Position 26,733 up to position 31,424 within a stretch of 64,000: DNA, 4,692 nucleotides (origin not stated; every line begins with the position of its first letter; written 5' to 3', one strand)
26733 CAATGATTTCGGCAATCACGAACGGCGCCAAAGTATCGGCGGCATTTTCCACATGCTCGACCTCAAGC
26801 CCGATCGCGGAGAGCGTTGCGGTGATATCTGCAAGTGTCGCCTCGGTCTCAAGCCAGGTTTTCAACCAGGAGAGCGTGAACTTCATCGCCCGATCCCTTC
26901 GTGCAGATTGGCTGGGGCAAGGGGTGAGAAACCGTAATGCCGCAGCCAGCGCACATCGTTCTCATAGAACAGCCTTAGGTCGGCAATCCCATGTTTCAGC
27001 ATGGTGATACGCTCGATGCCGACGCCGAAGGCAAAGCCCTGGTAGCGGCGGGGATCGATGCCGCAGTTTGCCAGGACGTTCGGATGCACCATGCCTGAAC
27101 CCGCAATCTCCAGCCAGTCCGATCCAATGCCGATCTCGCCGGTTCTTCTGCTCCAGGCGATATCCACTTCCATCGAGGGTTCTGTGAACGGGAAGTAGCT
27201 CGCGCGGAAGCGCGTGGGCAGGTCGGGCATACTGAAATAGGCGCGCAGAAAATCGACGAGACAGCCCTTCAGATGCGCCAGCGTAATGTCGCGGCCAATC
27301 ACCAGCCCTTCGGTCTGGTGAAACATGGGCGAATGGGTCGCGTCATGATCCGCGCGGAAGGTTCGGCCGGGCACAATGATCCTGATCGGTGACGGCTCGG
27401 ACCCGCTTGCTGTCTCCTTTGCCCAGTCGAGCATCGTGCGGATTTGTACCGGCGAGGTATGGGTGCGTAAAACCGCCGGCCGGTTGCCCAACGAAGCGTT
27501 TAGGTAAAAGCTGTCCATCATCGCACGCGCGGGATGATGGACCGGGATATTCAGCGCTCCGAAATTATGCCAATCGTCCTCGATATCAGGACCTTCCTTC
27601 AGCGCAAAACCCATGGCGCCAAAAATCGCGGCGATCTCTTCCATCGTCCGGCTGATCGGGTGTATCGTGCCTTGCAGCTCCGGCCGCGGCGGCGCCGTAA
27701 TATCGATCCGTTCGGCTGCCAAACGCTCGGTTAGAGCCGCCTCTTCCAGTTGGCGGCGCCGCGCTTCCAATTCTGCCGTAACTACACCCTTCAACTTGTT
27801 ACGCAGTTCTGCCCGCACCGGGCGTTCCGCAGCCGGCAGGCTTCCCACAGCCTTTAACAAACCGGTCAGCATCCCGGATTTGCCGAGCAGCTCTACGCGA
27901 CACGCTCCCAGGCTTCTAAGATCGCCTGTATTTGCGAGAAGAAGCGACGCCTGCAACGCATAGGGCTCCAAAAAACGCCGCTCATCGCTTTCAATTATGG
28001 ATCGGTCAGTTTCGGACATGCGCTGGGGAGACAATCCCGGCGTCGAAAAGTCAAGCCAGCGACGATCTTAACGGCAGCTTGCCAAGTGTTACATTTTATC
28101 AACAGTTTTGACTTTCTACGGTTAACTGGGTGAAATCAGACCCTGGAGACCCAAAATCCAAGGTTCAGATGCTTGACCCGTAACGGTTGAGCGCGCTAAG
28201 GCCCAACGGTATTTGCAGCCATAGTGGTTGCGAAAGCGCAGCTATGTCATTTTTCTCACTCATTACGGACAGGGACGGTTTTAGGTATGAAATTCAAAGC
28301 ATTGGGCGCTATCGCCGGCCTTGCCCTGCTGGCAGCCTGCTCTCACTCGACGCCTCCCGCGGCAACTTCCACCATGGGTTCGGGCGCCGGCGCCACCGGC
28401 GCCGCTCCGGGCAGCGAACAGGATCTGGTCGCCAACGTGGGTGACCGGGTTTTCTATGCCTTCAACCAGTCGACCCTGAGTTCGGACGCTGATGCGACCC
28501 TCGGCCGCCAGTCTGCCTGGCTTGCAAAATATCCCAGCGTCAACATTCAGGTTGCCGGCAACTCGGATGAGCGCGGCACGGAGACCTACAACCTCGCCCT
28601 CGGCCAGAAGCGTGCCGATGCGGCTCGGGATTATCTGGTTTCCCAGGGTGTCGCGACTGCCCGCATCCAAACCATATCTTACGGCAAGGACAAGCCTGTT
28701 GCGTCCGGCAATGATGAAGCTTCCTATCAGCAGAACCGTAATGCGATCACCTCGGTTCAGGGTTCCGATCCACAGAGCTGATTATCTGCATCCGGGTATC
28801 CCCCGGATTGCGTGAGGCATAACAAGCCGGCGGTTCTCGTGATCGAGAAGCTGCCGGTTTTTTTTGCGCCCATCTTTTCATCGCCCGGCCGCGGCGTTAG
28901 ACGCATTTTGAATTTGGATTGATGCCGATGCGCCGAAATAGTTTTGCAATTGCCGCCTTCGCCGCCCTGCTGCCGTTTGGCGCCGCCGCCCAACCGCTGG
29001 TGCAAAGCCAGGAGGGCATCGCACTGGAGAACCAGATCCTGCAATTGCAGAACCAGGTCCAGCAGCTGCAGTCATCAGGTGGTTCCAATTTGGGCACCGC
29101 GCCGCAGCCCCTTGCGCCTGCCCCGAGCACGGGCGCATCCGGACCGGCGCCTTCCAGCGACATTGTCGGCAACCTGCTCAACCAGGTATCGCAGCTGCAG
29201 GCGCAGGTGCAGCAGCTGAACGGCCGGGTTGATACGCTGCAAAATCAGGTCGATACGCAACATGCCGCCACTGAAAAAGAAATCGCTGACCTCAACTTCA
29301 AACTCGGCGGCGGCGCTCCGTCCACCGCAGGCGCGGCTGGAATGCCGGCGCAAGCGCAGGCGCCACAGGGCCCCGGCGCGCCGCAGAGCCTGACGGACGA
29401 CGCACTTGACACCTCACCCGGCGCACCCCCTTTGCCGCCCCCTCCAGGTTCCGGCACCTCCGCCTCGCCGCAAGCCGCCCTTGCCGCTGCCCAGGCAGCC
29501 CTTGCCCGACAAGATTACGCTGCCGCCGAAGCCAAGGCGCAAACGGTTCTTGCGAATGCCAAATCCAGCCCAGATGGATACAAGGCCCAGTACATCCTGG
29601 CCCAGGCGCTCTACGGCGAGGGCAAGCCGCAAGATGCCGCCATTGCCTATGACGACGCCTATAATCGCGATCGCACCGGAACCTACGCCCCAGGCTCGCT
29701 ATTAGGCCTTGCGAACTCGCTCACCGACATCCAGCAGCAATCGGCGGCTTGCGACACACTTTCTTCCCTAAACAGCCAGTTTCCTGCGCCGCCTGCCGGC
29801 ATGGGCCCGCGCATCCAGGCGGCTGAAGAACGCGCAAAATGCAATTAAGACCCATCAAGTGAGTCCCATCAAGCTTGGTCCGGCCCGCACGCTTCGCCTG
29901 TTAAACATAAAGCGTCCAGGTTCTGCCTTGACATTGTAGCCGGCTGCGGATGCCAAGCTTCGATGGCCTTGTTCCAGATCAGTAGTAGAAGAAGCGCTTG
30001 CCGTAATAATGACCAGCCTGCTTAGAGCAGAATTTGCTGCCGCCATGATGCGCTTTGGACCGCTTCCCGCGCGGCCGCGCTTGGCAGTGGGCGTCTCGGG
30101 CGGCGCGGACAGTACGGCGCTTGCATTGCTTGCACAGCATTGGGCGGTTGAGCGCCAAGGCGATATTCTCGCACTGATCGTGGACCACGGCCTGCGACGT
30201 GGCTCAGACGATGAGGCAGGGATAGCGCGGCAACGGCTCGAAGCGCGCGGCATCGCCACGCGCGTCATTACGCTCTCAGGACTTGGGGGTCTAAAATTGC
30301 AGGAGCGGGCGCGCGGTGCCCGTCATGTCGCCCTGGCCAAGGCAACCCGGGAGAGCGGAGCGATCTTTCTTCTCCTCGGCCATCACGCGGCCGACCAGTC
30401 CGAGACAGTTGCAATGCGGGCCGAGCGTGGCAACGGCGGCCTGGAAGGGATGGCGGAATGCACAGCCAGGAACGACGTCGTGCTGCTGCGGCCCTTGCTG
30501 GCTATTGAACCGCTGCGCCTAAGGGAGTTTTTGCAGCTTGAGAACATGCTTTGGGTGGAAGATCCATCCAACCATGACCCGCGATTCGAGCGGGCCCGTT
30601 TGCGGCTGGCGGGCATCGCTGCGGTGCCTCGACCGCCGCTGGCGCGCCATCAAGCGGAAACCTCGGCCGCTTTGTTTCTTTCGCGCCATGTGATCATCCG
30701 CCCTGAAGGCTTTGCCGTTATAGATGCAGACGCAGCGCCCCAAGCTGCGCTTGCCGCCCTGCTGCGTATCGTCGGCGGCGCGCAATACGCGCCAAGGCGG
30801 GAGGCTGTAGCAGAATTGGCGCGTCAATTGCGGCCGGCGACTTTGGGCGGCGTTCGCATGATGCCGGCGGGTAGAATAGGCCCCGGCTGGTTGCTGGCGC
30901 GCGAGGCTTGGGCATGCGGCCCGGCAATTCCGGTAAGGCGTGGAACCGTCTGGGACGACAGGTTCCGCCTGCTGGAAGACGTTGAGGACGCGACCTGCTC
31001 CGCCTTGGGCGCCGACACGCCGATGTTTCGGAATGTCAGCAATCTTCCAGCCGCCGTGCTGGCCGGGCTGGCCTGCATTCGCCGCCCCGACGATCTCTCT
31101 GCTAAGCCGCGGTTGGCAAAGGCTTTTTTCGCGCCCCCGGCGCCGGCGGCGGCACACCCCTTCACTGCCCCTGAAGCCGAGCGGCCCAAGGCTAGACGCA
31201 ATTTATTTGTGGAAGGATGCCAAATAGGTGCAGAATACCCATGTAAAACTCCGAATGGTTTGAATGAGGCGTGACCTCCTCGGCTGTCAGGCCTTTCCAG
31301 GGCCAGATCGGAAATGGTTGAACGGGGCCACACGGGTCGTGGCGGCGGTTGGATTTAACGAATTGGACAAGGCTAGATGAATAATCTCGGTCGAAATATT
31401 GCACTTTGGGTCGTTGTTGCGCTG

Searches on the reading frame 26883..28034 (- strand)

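Call 58: search_protein_families(library=pfam, proteins=[window:26883-28034:-], max_evalue=0.00001)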
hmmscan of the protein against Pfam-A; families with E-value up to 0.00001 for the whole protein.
window:26883-28034:- (383 aa): 2 families
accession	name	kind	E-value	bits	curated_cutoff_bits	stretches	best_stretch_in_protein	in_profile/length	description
PF01409.25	tRNA-synt_2d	-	3e-91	305.7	19.8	1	110-366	2-245/246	tRNA synthetases class II core domain (F)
PF02912.23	Phe_tRNA-synt_N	-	1.1e-15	57.8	22.3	1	38-105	2-69/69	Aminoacyl tRNA synthetase class II, N-terminal domain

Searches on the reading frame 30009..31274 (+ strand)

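Call 58: search_protein_families(library=pfam, proteins=[window:30009-31274:+], max_evalue=0.00001)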
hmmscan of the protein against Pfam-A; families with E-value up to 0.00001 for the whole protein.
window:30009-31274:+ (421 aa): 1 family
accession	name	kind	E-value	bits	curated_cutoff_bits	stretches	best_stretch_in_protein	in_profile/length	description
PF01171.26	ATP_bind_3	-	2.4e-37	128.8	27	1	25-199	2-180/182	PP-loop family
